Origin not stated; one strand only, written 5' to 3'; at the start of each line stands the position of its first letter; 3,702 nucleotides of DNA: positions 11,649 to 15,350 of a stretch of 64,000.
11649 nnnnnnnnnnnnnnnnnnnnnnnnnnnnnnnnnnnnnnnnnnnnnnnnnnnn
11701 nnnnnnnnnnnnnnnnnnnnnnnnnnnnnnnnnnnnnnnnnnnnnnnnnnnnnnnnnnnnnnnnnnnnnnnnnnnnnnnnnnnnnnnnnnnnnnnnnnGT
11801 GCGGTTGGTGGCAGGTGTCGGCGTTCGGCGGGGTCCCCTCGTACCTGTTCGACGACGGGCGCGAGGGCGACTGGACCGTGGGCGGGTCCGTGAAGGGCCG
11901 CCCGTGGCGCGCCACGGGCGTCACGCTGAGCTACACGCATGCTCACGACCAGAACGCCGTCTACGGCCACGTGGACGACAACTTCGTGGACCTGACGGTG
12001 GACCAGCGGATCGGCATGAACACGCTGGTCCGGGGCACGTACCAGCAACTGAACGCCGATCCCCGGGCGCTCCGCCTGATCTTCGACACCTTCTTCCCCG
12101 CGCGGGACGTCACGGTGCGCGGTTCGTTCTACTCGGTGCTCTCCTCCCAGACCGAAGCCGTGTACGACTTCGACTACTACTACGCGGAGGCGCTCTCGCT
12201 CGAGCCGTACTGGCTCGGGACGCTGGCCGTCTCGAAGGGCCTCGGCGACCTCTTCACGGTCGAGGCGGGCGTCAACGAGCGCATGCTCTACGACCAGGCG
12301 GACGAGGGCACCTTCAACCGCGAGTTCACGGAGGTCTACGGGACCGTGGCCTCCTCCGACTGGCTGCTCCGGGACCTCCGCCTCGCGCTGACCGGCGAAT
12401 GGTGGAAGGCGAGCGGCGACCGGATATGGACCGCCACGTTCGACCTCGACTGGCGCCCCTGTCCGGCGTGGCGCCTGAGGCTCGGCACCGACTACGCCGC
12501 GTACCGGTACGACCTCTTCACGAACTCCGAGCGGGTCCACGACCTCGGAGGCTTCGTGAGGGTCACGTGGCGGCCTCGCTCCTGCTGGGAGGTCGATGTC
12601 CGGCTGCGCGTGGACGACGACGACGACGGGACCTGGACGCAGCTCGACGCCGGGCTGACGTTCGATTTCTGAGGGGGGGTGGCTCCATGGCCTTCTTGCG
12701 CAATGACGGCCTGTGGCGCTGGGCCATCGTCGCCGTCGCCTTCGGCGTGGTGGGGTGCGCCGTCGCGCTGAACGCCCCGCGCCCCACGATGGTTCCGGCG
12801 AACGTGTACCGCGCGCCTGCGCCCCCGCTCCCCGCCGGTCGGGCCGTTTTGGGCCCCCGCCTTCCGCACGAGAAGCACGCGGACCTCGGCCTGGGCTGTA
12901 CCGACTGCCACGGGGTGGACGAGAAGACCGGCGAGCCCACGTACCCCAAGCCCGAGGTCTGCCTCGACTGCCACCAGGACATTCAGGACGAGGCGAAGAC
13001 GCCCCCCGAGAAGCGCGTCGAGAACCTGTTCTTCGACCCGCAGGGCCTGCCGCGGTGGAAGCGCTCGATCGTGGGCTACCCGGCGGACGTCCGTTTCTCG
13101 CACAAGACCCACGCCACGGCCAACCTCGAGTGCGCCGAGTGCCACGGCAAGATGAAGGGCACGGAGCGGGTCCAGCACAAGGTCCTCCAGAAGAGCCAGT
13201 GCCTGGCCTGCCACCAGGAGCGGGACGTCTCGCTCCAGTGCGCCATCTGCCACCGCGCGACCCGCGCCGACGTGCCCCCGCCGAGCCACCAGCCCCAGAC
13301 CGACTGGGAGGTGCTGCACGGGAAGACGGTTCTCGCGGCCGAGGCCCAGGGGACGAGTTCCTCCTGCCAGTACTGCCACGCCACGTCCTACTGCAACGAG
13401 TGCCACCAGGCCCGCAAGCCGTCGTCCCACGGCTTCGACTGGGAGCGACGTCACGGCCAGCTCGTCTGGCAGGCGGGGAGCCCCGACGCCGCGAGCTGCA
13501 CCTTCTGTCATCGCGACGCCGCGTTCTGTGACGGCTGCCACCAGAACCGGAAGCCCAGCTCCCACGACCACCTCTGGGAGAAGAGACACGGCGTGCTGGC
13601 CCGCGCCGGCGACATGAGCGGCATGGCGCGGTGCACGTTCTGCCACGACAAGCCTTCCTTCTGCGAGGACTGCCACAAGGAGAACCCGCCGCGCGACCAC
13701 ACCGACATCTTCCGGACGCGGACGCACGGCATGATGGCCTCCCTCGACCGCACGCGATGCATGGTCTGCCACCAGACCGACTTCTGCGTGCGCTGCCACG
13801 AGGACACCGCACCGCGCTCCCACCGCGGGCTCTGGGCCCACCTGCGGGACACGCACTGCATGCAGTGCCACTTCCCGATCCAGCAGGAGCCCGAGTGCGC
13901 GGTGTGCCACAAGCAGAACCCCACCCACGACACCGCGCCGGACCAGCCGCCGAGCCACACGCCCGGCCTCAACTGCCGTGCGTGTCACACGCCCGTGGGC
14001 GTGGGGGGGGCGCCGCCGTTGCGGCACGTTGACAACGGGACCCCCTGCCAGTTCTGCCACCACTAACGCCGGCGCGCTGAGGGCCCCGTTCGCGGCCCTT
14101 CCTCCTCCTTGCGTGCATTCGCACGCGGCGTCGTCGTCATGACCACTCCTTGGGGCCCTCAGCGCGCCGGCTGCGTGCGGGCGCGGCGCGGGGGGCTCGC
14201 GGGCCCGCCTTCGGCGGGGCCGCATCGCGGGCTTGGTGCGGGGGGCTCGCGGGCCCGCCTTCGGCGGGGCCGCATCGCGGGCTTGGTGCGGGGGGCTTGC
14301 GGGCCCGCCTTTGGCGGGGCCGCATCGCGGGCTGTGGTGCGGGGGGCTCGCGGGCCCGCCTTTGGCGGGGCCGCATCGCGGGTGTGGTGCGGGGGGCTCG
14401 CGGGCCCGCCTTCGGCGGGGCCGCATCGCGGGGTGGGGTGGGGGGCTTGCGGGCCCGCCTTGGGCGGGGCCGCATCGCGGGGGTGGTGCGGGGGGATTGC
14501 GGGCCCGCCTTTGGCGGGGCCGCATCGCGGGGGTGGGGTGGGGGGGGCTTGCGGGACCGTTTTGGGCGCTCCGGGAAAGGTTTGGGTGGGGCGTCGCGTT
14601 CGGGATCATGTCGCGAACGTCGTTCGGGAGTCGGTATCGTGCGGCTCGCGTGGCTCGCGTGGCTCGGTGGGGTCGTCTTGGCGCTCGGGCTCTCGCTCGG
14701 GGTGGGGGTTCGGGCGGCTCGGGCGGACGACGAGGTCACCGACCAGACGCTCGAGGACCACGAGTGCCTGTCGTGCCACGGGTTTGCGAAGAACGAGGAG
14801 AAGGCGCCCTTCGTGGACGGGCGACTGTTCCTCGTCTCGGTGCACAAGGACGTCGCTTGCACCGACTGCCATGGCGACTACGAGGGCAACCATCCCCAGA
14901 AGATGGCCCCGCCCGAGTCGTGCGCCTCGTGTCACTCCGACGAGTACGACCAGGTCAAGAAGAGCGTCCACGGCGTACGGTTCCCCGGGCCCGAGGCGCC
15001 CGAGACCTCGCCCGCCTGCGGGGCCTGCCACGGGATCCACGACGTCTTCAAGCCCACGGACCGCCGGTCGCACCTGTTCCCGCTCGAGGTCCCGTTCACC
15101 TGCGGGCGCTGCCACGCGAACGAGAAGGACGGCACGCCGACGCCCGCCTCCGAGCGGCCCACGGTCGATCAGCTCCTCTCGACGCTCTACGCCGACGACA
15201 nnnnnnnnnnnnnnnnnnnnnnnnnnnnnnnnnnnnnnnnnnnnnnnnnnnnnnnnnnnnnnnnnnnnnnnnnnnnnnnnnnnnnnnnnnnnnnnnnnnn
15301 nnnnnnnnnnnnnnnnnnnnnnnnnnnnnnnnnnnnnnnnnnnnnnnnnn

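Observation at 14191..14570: Array of seven to eight 50-bp hairpin repeats inside the cytochrome operon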

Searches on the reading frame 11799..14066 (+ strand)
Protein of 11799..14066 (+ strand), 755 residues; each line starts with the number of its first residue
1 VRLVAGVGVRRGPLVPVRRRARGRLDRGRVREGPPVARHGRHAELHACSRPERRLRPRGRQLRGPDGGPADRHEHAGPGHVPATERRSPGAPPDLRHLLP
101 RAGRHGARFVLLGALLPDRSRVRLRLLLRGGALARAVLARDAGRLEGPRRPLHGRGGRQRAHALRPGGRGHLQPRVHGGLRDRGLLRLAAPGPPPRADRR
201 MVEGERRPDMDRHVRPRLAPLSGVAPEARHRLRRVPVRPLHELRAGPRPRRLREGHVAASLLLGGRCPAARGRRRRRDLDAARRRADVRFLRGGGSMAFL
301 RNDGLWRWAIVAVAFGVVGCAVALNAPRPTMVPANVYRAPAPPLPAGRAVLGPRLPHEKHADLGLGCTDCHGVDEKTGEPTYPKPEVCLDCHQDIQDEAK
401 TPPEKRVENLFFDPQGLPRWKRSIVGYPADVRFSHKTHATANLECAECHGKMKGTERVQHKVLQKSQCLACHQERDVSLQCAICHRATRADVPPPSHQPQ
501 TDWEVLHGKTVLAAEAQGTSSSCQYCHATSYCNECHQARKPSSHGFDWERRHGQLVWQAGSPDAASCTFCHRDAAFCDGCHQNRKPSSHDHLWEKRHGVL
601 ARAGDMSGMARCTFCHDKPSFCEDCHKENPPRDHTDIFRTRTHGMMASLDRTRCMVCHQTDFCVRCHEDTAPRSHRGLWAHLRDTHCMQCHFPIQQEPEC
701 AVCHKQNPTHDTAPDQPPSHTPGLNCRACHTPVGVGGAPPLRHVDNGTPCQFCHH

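Call 10: search_protein_families(library=pfam, proteins=[window:11799-14066:+], max_evalue=0.01)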
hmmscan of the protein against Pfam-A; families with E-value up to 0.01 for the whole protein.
window:11799-14066:+ (755 aa): 4 families
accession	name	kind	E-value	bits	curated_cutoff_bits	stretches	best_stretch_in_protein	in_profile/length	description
PF14522.11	Cytochrome_C7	-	7.4e-13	48.6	24.8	1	356-396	4-52/67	Cytochrome c7 and related cytochrome c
PF14537.11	Cytochrom_c3_2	-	3.6e-08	34.2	25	1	360-404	2-45/79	Cytochrome c3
PF22113.1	Mtrc-MtrF_II-IV_dom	-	1.8e-07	31.3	30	1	442-618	6-165/176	Outer membrane cytochrome MtrC/MtrF-like, domains II/IV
PF02085.21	Cytochrom_CIII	-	2e-05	25.3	22.9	0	355-400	23-61/101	Class III cytochrome C family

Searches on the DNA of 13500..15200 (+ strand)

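Call 11: search_rna_families(source=window, start=13500, end=15200, threshold=evalue, max_evalue=10)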
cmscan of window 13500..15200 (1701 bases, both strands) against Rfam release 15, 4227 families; matches with E-value up to 10: 6.
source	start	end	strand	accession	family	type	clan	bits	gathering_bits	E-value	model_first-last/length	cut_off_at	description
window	13817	13883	-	RF00843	mir-228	Gene; miRNA;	CL00093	19.2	45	0.4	1-85/85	no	mir-228 microRNA precursor family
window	14782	14847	-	RF03990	mir-4888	Gene; miRNA;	-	18.5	90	4.6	1-73/73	no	mir-4888 microRNA precursor family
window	13822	13905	+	RF04065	mir-7563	Gene; miRNA;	-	18.3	80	2.7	1-76/76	no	mir-7563 microRNA precursor family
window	13605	13657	-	RF04287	mir-9195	Gene; miRNA;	-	17.8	90.5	3.3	1-87/87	no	mir-9195 microRNA precursor family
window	14093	14128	-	RF01100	PK-BYV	Cis-reg;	-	15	50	6.2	1-40/40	no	3'-terminal pseudoknot in BYV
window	13765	13825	+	RF02044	CDKN2B-AS_2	Gene; lncRNA;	-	13.8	50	7.7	1-46/46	no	CDKN2B antisense RNA 1 convserved region 2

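Call 50: search_dna_similar(query=window:14060-14640:+, collection=plasmids, mode=distant, max_evalue=0.001, max_rows=10)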
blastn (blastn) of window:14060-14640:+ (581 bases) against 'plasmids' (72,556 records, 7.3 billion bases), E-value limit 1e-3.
No match.

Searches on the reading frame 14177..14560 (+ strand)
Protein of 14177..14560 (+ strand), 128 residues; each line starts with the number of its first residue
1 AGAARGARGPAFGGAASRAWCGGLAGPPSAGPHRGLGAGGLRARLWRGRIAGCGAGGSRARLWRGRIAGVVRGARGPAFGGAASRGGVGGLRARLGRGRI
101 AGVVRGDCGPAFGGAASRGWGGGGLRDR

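Call 63: search_protein_representatives(alignment_id=A1)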
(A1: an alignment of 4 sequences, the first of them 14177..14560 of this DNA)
Query: 4 sequences, 283 profile positions. Proteins with E-value up to 0.001 (for the whole library): 1; up to 1e-10: 1; up to 1e-30: 1. The best 1 are listed.
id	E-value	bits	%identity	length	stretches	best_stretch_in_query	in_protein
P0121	2.5e-118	411.2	-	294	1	1-283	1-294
